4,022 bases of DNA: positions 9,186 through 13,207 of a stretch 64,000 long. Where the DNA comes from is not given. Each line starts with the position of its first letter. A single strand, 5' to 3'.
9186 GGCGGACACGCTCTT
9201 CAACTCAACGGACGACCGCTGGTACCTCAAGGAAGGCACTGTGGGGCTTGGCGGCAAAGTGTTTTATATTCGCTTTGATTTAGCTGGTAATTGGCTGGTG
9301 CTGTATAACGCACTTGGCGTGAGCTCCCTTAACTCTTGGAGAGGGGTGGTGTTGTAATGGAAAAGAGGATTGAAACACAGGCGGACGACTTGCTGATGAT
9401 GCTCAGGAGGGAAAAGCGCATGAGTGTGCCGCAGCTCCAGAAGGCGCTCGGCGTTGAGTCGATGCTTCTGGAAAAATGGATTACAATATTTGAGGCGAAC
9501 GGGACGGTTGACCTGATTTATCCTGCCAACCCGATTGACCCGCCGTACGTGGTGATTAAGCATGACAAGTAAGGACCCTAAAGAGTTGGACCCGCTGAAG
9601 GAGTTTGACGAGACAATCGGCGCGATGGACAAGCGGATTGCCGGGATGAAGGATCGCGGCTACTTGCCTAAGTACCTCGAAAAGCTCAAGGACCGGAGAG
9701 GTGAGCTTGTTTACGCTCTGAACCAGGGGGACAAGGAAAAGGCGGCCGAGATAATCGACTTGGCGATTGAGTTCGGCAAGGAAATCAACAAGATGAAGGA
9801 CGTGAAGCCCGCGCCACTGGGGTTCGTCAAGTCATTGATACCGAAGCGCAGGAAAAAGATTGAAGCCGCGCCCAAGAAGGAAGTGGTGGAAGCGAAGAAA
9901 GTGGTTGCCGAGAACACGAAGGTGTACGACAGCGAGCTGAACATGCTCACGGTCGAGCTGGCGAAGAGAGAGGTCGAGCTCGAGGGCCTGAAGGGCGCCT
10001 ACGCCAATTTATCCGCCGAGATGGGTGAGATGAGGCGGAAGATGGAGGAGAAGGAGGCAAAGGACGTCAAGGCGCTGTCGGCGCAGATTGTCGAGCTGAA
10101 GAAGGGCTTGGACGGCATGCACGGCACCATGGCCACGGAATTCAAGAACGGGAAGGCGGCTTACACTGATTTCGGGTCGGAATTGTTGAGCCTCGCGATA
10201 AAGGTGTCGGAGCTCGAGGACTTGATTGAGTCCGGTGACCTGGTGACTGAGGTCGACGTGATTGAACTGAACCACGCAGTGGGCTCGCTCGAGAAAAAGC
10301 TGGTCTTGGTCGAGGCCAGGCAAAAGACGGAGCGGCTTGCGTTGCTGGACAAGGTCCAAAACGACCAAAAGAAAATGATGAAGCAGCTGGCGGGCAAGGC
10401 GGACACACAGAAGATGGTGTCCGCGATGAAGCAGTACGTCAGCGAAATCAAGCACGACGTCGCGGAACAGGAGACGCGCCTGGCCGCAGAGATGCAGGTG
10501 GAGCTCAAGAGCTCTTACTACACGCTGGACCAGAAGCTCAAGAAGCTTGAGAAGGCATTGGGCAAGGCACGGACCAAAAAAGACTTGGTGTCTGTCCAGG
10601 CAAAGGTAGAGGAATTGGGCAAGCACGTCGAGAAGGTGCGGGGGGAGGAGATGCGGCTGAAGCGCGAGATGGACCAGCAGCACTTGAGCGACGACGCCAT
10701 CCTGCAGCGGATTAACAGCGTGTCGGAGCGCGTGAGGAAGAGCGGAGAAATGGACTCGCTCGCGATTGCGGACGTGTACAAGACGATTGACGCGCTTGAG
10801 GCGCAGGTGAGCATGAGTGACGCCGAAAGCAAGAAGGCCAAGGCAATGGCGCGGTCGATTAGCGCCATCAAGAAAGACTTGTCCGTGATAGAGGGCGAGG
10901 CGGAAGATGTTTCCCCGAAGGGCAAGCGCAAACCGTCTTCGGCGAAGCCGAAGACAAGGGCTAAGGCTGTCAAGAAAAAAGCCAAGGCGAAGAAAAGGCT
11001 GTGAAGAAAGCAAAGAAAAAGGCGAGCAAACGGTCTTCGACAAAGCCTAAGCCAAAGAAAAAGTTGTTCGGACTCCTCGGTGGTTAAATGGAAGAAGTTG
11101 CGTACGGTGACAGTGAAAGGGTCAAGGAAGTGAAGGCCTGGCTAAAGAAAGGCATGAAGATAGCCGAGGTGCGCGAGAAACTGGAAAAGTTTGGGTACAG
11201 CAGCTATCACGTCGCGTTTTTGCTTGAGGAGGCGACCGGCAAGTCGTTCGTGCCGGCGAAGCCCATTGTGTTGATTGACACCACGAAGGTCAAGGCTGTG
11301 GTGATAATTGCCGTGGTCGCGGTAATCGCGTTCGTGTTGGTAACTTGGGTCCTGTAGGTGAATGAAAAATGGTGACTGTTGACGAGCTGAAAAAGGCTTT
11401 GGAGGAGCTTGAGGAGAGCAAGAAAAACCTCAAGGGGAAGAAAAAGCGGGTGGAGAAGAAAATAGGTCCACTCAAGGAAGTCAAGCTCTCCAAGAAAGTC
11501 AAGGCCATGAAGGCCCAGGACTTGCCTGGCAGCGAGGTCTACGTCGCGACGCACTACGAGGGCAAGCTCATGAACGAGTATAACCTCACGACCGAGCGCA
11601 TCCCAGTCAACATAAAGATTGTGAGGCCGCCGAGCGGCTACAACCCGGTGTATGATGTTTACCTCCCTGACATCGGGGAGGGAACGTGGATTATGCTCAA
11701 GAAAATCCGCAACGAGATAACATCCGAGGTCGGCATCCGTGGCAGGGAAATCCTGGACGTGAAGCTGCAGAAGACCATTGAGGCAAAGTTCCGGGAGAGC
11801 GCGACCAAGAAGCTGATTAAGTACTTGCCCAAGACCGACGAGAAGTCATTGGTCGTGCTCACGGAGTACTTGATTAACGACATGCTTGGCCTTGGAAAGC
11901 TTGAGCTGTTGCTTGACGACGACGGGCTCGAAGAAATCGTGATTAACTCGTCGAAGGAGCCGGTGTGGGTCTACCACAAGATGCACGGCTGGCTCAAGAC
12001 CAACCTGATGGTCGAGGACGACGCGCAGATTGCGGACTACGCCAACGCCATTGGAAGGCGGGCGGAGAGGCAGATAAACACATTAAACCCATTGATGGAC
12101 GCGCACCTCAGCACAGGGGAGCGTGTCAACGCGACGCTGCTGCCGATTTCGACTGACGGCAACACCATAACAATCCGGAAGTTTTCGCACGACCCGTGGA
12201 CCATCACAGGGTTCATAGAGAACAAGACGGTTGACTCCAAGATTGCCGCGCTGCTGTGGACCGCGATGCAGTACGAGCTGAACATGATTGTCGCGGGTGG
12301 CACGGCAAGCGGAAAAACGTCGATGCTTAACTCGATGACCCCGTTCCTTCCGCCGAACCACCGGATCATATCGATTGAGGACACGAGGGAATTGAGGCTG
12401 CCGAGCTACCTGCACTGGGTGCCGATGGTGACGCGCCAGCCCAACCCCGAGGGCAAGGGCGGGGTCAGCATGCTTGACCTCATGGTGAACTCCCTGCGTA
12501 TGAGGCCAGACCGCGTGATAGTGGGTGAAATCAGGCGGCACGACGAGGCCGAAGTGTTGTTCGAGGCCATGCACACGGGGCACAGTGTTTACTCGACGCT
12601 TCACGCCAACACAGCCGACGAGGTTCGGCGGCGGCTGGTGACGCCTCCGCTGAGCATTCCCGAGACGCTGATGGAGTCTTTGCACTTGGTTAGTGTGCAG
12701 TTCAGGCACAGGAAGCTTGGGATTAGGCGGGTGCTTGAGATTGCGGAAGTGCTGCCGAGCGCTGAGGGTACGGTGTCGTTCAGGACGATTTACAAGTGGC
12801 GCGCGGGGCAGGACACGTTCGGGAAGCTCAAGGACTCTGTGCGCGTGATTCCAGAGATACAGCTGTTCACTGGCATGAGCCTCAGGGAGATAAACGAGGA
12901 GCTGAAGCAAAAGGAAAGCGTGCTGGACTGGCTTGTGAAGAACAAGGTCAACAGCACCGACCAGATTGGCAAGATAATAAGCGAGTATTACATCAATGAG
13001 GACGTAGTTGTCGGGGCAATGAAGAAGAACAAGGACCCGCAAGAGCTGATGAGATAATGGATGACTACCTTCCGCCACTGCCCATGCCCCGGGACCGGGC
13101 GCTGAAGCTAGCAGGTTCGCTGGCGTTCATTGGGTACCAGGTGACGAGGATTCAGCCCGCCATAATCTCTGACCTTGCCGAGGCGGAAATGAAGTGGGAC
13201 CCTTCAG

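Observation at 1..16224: Type IV pilus-like locus flanked by four KaiC-like ATPases and a V4R sensor-domain protein: candidate undescribed surface-filament and signalling system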

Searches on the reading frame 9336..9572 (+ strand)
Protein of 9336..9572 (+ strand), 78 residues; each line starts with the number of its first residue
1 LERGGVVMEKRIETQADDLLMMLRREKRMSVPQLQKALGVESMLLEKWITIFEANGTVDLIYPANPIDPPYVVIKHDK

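Call 5: search_protein_families(library=pfam, max_evalue=0.01, proteins=[window:9336-9572:+])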
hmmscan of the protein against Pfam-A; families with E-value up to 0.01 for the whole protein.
window:9336-9572:+ (78 aa): 1 family
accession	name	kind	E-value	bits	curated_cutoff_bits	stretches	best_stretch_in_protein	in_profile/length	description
PF01047.28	MarR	-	0.0074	16.6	24.6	1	19-58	8-47/59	MarR family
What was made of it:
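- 9357..9572 (+): 71-aa wHTH-like protein (motif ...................). This domain sits directly 5' of the ATPase across DPANN. Weak MarR hit, 0.0074 (call 5).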

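Call 48: search_protein_families(library=ncbifam, max_evalue=0.001, proteins=[window:9357-9572:+])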
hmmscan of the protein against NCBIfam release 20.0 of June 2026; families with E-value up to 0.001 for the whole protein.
window:9357-9572:+ (71 aa): 0 families

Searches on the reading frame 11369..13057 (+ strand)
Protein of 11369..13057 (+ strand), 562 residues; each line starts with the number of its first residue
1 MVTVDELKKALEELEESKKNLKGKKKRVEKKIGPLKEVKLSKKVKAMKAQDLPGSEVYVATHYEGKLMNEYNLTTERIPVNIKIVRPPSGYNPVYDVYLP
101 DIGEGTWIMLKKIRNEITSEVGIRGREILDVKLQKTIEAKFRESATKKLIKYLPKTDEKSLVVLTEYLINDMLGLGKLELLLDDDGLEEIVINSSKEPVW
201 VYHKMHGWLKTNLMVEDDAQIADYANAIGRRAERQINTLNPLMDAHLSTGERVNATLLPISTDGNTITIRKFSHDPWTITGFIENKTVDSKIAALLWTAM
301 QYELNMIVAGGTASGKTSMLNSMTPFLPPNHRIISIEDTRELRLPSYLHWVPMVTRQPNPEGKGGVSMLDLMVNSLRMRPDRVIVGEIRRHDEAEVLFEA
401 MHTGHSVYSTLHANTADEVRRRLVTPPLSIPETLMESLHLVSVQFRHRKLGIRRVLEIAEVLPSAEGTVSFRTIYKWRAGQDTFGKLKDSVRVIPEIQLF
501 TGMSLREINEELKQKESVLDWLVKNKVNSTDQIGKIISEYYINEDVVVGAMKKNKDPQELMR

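Call 5: search_protein_families(library=pfam, max_evalue=0.01, proteins=[window:11369-13057:+])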
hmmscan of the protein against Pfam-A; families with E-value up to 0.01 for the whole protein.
window:11369-13057:+ (562 aa): 2 families
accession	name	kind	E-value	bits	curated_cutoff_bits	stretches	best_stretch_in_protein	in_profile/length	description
PF00437.27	T2SSE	-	7.3e-35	120.7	24.9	1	255-442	96-273/370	Type II/IV secretion system protein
PF23989.1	PilB3_C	-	0.00015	22.2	27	1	482-548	3-67/83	PilB3-like, C-terminal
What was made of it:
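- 11369..13057 (+): T4P secretion ATPase of the TadA/GspE2/FlaI superfamily. It carries a roughly 65-aa K/E-rich N-terminal extension specific to this lineage. Pfam T2SSE 7e-35, weak PilB3_C (call 5).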

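Call 9: find_homologous_proteins(query=window:11369-13057:+, max_evalue=1e-10)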
Query window:11369-13057:+ (562 aa): 7730 proteins with E <= 1e-10 among 8000 candidates; the best 120 are listed.
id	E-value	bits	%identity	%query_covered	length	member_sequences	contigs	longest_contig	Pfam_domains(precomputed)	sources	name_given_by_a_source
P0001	0.0e+0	1246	100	100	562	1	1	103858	PF00437.27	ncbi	ncbi:type II/IV secretion system ATPase subunit [archaeon]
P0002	0.0e+0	1022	80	100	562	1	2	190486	PF00437.27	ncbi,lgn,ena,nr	ncbi:MAG: Flp pilus assembly complex ATPase component TadA [Candidatus Diapherotrites archaeon]|nr:F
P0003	2.5e-296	1001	78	100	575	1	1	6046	PF00437.27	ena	-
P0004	1.7e-283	959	76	100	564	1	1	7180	PF00437.27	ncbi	-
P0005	2.4e-283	959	75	100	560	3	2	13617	PF23989.1,PF00437.27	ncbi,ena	-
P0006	3.2e-280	948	73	100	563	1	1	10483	PF00437.27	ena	-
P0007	4.1e-280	948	73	100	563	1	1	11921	PF00437.27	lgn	-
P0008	2.4e-277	939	72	100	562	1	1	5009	PF00437.27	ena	-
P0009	3.1e-275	932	71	100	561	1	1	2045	PF00437.27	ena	-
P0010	3.6e-248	843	68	91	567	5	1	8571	PF00437.27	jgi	-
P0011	1.3e-243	828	64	100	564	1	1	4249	PF00437.27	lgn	-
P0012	2.2e-242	823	64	100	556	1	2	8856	PF00437.27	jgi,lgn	jgi:flagellar protein FlaI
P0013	4.2e-241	819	64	100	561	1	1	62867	PF00437.27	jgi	jgi:flagellar protein FlaI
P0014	2.7e-238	810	62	100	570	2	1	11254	PF00437.27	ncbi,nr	ncbi:MAG: CpaF family protein [Candidatus Diapherotrites archaeon]|nr:CpaF family protein [Candidatu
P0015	9.7e-188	643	56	88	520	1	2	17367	PF00437.27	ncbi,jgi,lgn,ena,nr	ncbi:MAG: CpaF family protein [Candidatus Aenigmatarchaeota archaeon]|nr:MAG: CpaF family protein [C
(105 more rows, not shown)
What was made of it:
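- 11369..13057 (+): 7730 homologs found, mostly DPANN (call 9).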

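Call 14: find_encoding_contigs(protein=P0002, flank=10000, max_places=2)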
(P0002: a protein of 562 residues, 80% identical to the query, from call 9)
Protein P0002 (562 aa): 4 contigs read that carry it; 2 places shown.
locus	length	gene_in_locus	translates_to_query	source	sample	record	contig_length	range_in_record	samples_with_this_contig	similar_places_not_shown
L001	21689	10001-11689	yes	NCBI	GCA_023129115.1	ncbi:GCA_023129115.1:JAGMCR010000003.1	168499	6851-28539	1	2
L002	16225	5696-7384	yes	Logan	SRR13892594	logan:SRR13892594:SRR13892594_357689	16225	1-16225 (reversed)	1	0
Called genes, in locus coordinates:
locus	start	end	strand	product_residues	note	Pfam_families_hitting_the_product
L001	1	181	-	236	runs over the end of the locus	PF05625:PAXNEB (weak), PF06745:ATPase, PF23442:DUF7125, PF07088:GvpD_P-loop (weak), PF24336:DUF7504, PF23365:DUF7090 (weak)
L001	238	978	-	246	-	PF02830:V4R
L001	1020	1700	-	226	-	PF03796:DnaB_C (faint), PF06745:ATPase, PF23442:DUF7125 (faint)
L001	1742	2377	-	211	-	PF06745:ATPase, PF24336:DUF7504, PF23365:DUF7090 (weak)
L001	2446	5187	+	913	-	-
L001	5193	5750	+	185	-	-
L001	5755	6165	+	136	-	-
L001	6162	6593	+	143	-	-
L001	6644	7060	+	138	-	-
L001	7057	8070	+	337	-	-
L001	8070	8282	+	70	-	-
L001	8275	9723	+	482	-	-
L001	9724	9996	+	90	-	-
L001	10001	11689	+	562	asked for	PF00437:T2SSE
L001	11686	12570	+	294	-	PF00482:T2SSF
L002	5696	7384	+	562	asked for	PF00437:T2SSE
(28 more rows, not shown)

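Call 15: find_encoding_contigs(protein=P0013, flank=10000, max_places=2)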
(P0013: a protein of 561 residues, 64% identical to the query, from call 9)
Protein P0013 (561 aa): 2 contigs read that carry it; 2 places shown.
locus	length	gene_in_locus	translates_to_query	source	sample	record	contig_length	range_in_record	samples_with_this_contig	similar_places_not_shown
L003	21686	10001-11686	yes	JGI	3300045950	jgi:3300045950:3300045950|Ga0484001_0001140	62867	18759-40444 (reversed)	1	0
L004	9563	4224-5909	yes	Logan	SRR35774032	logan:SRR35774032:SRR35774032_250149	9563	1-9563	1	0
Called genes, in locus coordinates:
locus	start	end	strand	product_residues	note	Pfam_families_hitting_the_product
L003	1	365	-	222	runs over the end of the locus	PF00154:RecA_N (weak), PF03796:DnaB_C (weak), PF06745:ATPase, PF13481:AAA_25, PF23442:DUF7125, PF13401:AAA_22 (weak), PF09848:SLFN-g3_helicase (weak)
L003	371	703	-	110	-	-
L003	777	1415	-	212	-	PF06745:ATPase, PF13481:AAA_25 (weak), PF24336:DUF7504 (weak)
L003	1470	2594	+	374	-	-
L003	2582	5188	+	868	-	-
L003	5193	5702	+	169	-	-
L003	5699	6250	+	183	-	-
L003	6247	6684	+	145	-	-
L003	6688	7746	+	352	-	-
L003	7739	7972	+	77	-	-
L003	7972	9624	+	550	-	-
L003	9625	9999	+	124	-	-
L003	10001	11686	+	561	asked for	PF00437:T2SSE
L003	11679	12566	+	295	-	PF00482:T2SSF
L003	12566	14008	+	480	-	PF00482:T2SSF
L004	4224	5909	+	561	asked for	PF00437:T2SSE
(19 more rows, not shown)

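Call 27: find_related_loci(query=A1, collection=genome_contigs, flank=10000)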
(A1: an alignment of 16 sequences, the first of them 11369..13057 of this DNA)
Query A1 (562 aa) in genome_contigs; peptide patterns used: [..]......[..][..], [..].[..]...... (x = any residue, [..] = any of these).
600 stretches matched a pattern (row limit reached: there are more); 599 encode a relative of the query (tblastn E <= 1e-3); the best 80 are kept; 80 distinct loci.
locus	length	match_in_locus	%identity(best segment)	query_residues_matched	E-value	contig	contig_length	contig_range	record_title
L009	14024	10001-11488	52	66-557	1e-177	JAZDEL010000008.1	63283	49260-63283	MAG: Candidatus Iainarchaeum archaeon isolate MEGAHIT-group-0.15 k141_2646207, whole genome shotgun sequence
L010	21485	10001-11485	51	71-561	2e-174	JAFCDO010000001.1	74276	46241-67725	Candidatus Parvarchaeota archaeon isolate Meg19_1012_Bin_507 Meg19_1012_Bin_507_scaffold_308, whole genome shotgun seque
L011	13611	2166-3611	50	70-555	8e-170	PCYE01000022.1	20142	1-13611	MAG: Candidatus Woesearchaeota archaeon CG10_big_fil_rev_8_21_14_0_10_33_12 CG10_8_21_14_0.10_scaffold_2309_c, whole gen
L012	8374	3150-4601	50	68-555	3e-169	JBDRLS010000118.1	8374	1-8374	MAG: Nanoarchaeota archaeon isolate MEGAHIT-group-1.791 k141_5068335, whole genome shotgun sequence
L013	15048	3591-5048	50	66-555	8e-169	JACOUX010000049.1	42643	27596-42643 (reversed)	MAG: Candidatus Woesearchaeota archaeon isolate NC_groundwater_84_Ag_S-0.1um_40_33 S35_SO-1_scaffold_256882, whole genom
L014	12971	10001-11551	48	36-555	6e-169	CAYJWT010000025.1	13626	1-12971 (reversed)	MAG TPA_asm: uncultured archaeon isolate ERP125453_co1_509 genome assembly, contig: NODE_4858_length_13626_cov_5.193132,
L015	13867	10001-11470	51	67-555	1e-166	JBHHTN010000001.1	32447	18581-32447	MAG: Candidatus Micrarchaeia archaeon isolate s1_sp2_bin.3 NODE_43_length_32447_cov_4.906891, whole genome shotgun seque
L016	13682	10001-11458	50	66-555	1e-165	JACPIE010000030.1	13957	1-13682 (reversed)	MAG: Candidatus Woesearchaeota archaeon isolate NC_groundwater_432_Ag_B-0.1um_40_22 GD18-4_B1_scaffold_1392258, whole ge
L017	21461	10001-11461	50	67-556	1e-165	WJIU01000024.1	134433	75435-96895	MAG: Candidatus Micrarchaeota archaeon isolate Bin_091 k141_1454424, whole genome shotgun sequence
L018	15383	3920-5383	50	65-556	7e-167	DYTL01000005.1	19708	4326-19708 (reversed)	MAG TPA_asm: Candidatus Micrarchaeota archaeon isolate DR5_33_55 Afr_mines_DR5_417_length_19708_cov_22_983005, whole gen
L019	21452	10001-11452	51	66-553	7e-165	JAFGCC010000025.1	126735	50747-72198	MAG: Candidatus Micrarchaeota archaeon isolate Zod_Metabat.1079 k87_14232448, whole genome shotgun sequence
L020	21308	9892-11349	50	67-556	1e-164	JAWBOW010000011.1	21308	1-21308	MAG: Candidatus Woesearchaeota archaeon isolate HHBFW-2_201803_bins_274 HHBFW-2_201803_bins_274_scaffold_11, whole genom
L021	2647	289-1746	50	66-555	1e-175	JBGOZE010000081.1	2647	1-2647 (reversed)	MAG: Candidatus Nanoarchaeia archaeon isolate OBJ_0618_130150_25 k141_6667039_length_2647_cov_10.0000, whole genome shot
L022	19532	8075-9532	49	67-555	7e-164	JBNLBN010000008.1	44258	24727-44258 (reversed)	MAG: Candidatus Micrarchaeia archaeon isolate C2.bin.27.permissive NODE_8_length_44258_cov_4.316177, whole genome shotgu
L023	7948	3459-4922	48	64-555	9e-164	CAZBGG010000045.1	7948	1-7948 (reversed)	MAG TPA_asm: uncultured Methanosarcinales archaeon isolate binchicken_co32_266 genome assembly, contig: NODE_16231_lengt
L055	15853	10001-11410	48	95-561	2e-152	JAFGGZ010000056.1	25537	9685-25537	MAG: Candidatus Iainarchaeum archaeon isolate Zod_Metabat.1420 k87_14653351, whole genome shotgun sequence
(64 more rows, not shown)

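Call 32: search_solved_structures(query=window:11369-13057:+, max_evalue=1e-10)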
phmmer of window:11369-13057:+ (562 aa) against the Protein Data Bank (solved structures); distinct sequences matched with E-value up to 1e-10: 12.
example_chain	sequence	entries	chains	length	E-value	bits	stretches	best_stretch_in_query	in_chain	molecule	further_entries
2oap_1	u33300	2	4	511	8e-68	232.5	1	145-551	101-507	Type II secretion system protein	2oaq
4ii7_A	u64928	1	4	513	1.2e-56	195.6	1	75-527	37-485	FlaI ATPase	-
4ihq_A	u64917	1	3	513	7.8e-56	192.9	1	75-527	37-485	FlaI ATPase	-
8rkd_E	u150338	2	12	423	1.1e-53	185.9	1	164-488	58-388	Pilus assembly ATPase CpaF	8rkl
8rjf_A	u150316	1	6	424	1.1e-53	185.9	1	164-488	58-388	Pilus assembly ATPase CpaF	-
9e24_A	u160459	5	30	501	1.8e-53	185.1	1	164-487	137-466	CpaF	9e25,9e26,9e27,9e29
6bge_A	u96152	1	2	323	2.1e-23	85.9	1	186-425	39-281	VirB11-like protein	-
1g6o_A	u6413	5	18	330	2.2e-23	85.8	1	186-425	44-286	CAG-ALPHA | virB11 homolog | Cag-alfa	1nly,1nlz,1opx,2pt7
2gza_A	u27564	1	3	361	5.3e-15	58.2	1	294-423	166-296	Type IV secretion system protein VirB11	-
2eyu_A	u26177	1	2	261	1.9e-11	46.4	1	306-438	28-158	twitching motility protein PilT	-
2gsz_A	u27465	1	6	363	4.8e-11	45.1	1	306-436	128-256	twitching motility protein PilT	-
2ewv_A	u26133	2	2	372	5e-11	45.1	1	306-436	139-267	twitching motility protein PilT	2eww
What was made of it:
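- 11369..13057 (+): PDB: A. fulgidus GspE 2OAP 8e-68, ahead of FlaI 1e-56 and CpaF about 1e-53 (call 32).
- On Archaeal type IV pilus (TFF superfamily): PDB hits to A. fulgidus GspE, FlaI and CpaF (call 32).
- The ATPase is closer to A. fulgidus GspE than to FlaI (call 32).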

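Call 48: search_protein_families(library=ncbifam, max_evalue=0.001, proteins=[window:11369-13057:+])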
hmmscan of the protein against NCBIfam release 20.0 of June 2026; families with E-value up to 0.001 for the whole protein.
window:11369-13057:+ (562 aa): 18 families
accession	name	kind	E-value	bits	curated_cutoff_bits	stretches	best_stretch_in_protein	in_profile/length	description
NF058587.1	archaellum_moto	equivalog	2.4e-81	274.1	550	1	154-540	126-517/527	archaellum flagellar ATPase motor FlaI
TIGR03819.1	heli_sec_ATPase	hypoth_equivalog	6.6e-60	203.1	373.15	1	154-424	31-298/340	TadA family conjugal transfer-associated ATPase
TIGR02788.1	VirB11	equivalog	4.7e-41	140.8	249.95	1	182-424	2-263/308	P-type DNA transfer ATPase VirB11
NF053672.1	bindosome_BasE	exception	2e-37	129.1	1000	1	178-545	141-512/512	bindosome assembly system ATPase subunit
NF010475.0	PRK13900.1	equivalog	3.2e-32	111.9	389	2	288-417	145-273/333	type IV secretion system ATPase VirB11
TIGR02782.1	TrbB_P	equivalog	6.1e-32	111.1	304.55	1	177-467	13-299/303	P-type conjugative transfer ATPase TrbB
NF010469.0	PRK13894.1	subfamily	1.1e-24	87.4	508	1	180-471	29-317/320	conjugal transfer ATPase TrbB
NF010407.0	PRK13833.1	subfamily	1.6e-24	87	499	1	171-424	16-260/323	conjugal transfer protein TrbB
NF010425.0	PRK13851.1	equivalog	2.7e-23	82.4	461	1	291-415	150-272/344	type IV secretion system protein VirB11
NF041000.1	ATPase_ComGA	equivalog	1.5e-19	70.1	300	1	296-444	120-262/267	competence type IV pilus ATPase ComGA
TIGR02538.1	type_IV_pilB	equivalog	2.8e-15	55.9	675.65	1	298-449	310-454/564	type IV-A pilus assembly ATPase PilB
NF007755.0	PRK10436.1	equivalog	6.7e-15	54.7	617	1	296-453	211-361/465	type II secretion system protein GspE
TIGR01420.1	pilT_fam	subfamily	1.4e-13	50.8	319.1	1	306-425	125-241/343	PilT/PilU family type 4a pilus ATPase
TIGR02533.1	type_II_gspE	equivalog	3.9e-11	42.3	630.25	1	306-424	246-357/486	type II secretion system ATPase GspE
NF053534.1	T4PilAsmATPsTfpB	equivalog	2.5e-10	39.4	850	1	296-424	327-450/584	type IV pilus assembly ATPase TfpB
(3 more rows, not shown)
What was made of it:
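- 11369..13057 (+): NCBIfam FlaI 274 bits against cutoff 550 (call 48).
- The ATPase is closest to A. fulgidus GspE, FlaI and CpaF but falls below the ArlI and BasE cutoffs (calls 32, 48).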

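Call 78: search_protein_families(library=pfam, max_evalue=0.01, proteins=[L055:7437-9914:+, L055:1074-1781:+, L055:1750-5433:+])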
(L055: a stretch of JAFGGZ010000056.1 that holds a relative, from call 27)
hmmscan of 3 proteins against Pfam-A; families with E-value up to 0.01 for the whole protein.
L055:7437-9914:+ (826 aa): 14 families
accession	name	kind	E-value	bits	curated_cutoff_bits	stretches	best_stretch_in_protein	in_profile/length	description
PF24336.1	DUF7504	-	2.8e-13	51.2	27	2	630-691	118-178/179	Family of unknown function (DUF7504)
PF06745.19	ATPase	-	6e-10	39.3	26.6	2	332-426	117-213/231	KaiC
PF13894.12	zf-C2H2_4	-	1.8e-08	34.8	27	2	147-169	1-23/24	C2H2-type zinc finger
PF00096.32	zf-C2H2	-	9.2e-07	29.4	25.2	1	147-169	1-23/23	Zinc finger, C2H2 type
PF13912.12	zf-C2H2_6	-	2.4e-06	27.8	25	1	147-171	2-26/27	C2H2-type zinc finger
PF05605.18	zf-Di19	-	9.1e-06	26.3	27.5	1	147-192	3-48/54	Drought induced 19 protein (Di19), zinc-binding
PF13465.12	zf-H2C2_2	-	0.00099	19.8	40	0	164-183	4-24/26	Zinc-finger double domain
PF24446.1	DUF7565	-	0.0024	18.7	27.1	1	148-227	3-86/92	Family of unknown function (DUF7565)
PF23365.1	DUF7090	-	0.0025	18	27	0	358-402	140-184/192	Family of unknown function (DUF7090)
PF12171.14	zf-C2H2_jaz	-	0.0043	17.6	22.6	0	147-165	2-20/27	Zinc-finger double-stranded RNA-binding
PF21302.3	Zn_ribbon_RlmA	-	0.0061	17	27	0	174-197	1-24/44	RlmA, N-terminal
PF12756.13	zf-C2H2_2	-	0.0062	17.2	26.9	0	135-170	39-74/100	C2H2 type zinc-finger (2 copies)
PF19126.5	DUF5810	-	0.0064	17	26.9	0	147-165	3-21/66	Family of unknown function (DUF5810)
PF05763.18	DUF835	-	0.0072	16.6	33.1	0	618-686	67-136/136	Protein of unknown function (DUF835)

L055:1074-1781:+ (236 aa): 3 families
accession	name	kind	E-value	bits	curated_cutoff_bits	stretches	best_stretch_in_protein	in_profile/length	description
PF06745.19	ATPase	-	2e-60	204.5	26.6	1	12-231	1-230/231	KaiC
PF00154.27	RecA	-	1.1e-05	25.5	27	1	5-128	26-140/262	recA bacterial DNA recombination protein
PF03796.21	DnaB_C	-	0.0055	16.6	27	0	13-109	3-95/255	DnaB-like helicase C terminal domain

L055:1750-5433:+ (1228 aa): 2 families
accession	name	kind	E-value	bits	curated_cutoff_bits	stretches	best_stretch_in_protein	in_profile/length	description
PF01835.25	MG2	-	7.5e-06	26.7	32.8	1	278-363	11-96/96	MG2 domain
PF04021.17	Class_IIIsignal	-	0.0026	18.1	23.7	1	24-45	2-23/27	Class III signal peptide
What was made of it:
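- On Archaeal type IV pilus (TFF superfamily): A paralogous giant in L055 gives a weak Class_IIIsignal Pfam hit (call 78).
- A second Iainarchaeum T4P locus has KaiC-like genes embedded in the operon (call 78).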
